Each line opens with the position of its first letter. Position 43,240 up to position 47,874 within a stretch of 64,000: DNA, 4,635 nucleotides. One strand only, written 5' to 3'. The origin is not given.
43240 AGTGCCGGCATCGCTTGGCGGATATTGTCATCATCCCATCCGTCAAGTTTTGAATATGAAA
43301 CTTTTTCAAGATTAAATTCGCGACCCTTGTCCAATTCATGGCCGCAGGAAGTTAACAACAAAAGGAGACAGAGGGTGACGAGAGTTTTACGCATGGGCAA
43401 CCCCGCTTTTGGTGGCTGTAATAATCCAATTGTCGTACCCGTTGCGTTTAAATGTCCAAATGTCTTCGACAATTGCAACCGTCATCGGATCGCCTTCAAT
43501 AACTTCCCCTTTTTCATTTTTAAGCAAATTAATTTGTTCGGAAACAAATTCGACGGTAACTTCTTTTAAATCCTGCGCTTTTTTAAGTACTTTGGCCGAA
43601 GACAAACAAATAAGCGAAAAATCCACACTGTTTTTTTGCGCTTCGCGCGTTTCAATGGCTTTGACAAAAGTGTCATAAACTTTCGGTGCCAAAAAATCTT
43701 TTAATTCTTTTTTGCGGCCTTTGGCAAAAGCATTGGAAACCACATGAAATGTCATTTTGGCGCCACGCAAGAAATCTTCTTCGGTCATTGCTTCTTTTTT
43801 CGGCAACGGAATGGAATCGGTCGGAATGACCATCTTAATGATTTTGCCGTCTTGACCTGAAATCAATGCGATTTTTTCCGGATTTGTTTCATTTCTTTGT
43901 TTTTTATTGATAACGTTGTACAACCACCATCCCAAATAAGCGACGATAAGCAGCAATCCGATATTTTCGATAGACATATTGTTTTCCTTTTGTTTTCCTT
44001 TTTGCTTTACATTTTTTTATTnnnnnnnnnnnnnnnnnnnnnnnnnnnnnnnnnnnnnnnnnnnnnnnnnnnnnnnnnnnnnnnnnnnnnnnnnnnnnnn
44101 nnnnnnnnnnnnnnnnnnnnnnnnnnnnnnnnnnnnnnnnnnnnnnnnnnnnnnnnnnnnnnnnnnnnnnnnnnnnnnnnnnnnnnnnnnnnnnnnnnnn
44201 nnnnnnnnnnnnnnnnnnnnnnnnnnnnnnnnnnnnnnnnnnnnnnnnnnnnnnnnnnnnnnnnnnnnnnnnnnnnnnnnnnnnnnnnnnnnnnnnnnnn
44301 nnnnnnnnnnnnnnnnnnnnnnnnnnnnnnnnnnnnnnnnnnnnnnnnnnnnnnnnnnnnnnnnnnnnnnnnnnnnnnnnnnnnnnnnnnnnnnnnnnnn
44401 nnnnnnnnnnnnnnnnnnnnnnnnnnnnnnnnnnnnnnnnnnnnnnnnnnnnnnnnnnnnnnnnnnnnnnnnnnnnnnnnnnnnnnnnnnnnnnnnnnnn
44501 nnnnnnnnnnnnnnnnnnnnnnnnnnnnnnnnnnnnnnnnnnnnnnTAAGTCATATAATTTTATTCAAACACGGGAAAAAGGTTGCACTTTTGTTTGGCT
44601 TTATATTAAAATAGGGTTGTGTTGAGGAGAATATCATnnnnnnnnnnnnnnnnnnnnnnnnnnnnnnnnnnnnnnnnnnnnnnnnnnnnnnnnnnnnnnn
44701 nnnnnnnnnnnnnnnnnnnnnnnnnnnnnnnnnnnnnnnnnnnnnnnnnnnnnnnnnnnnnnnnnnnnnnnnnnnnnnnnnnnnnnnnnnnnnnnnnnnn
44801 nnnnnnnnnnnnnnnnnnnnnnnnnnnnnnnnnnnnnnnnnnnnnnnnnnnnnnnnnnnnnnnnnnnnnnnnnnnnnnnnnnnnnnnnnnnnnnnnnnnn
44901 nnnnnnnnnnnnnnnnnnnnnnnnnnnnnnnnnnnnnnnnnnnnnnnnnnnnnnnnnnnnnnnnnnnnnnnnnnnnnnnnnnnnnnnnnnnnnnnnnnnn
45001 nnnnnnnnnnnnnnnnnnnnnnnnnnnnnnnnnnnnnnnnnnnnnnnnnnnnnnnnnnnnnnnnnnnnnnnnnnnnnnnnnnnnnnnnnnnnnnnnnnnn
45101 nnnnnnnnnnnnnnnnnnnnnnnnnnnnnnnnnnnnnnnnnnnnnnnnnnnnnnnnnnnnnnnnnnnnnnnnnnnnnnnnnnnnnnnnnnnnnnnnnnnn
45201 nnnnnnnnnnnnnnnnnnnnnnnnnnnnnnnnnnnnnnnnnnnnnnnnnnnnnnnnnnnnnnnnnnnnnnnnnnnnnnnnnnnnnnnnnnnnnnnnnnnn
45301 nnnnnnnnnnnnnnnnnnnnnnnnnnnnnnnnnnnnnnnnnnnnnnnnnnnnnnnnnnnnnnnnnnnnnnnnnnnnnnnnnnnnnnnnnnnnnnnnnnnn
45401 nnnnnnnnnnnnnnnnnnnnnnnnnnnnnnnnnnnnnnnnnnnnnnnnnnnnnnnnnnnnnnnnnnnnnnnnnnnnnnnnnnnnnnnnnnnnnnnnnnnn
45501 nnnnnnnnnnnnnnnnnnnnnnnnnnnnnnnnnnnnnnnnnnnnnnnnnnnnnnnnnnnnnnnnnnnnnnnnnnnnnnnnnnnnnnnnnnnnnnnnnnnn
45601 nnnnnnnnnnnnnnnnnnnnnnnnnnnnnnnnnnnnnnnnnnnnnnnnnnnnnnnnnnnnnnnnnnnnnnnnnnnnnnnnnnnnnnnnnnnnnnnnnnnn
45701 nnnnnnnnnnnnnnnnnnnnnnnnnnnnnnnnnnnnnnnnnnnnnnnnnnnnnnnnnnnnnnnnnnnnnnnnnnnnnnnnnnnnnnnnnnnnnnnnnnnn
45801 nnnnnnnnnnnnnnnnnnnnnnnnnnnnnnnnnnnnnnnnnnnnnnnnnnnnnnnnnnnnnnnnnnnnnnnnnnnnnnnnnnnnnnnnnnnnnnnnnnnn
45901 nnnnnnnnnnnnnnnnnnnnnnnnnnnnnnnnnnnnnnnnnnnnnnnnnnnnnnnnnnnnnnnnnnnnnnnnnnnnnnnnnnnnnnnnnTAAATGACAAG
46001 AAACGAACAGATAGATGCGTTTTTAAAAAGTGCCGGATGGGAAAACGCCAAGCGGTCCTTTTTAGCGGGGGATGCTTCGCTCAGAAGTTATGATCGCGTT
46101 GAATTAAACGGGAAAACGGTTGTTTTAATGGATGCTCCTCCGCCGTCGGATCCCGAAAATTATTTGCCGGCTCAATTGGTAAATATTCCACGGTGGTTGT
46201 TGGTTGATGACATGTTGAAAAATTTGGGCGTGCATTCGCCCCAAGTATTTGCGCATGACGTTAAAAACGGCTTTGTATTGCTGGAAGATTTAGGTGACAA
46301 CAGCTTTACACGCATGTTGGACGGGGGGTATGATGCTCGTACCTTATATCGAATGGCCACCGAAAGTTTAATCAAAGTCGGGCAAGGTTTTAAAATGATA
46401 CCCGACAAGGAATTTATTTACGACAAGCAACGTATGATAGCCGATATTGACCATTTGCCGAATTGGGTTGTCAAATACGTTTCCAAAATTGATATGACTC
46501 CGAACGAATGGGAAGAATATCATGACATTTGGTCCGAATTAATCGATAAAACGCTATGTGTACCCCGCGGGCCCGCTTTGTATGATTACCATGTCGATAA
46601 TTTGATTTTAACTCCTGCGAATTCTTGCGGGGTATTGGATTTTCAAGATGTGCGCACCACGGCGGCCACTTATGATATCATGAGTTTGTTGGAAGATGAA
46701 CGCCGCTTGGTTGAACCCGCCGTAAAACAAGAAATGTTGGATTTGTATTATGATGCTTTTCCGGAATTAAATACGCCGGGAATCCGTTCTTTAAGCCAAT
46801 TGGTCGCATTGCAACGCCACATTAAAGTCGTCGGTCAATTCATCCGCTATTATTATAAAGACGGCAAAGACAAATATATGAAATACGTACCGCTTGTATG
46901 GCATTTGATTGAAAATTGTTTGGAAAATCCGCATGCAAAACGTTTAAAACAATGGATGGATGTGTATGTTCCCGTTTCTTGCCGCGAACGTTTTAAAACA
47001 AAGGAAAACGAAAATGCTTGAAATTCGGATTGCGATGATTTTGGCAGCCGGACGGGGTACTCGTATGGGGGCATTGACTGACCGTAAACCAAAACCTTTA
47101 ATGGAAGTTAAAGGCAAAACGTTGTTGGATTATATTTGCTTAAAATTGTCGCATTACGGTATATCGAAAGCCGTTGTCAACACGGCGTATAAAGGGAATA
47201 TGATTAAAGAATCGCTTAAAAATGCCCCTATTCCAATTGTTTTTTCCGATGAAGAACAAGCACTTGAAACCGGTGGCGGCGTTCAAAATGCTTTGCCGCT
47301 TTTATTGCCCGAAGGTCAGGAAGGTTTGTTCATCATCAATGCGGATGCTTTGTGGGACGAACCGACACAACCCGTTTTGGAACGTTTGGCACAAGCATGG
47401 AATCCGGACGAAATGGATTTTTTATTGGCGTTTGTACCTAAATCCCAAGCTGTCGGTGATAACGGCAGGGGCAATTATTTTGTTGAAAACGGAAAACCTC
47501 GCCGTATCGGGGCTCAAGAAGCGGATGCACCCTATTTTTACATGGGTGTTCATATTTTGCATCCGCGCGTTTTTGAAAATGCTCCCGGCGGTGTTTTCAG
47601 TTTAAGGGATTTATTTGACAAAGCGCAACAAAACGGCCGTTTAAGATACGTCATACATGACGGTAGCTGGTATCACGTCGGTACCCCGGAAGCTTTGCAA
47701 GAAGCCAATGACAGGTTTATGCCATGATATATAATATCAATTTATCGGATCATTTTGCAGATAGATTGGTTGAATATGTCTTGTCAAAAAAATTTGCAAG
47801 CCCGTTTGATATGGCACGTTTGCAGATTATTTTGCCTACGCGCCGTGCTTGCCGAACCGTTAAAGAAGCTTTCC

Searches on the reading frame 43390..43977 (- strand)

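Call 70: search_protein_families(library=pfam, proteins=[window:43390-43977:-], max_evalue=0.0001)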
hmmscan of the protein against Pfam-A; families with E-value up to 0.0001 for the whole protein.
window:43390-43977:- (196 aa): 1 family
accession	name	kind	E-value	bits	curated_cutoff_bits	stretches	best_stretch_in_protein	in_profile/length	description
PF04280.21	Tim44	-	2.3e-26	93.1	29.6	1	65-190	16-146/147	Tim44-like domain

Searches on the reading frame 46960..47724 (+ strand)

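Call 70: search_protein_families(library=pfam, proteins=[window:46960-47724:+], max_evalue=0.0001)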
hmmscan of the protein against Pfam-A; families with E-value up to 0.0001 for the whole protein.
window:46960-47724:+ (255 aa): 2 families
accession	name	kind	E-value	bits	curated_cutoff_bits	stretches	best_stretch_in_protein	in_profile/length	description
PF00483.29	NTP_transferase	-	2.2e-17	63.9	21.2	1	25-251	2-240/245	Nucleotidyl transferase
PF12804.13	NTP_transf_3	-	1.4e-15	58.2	27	1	25-156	1-120/160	MobA-like NTP transferase domain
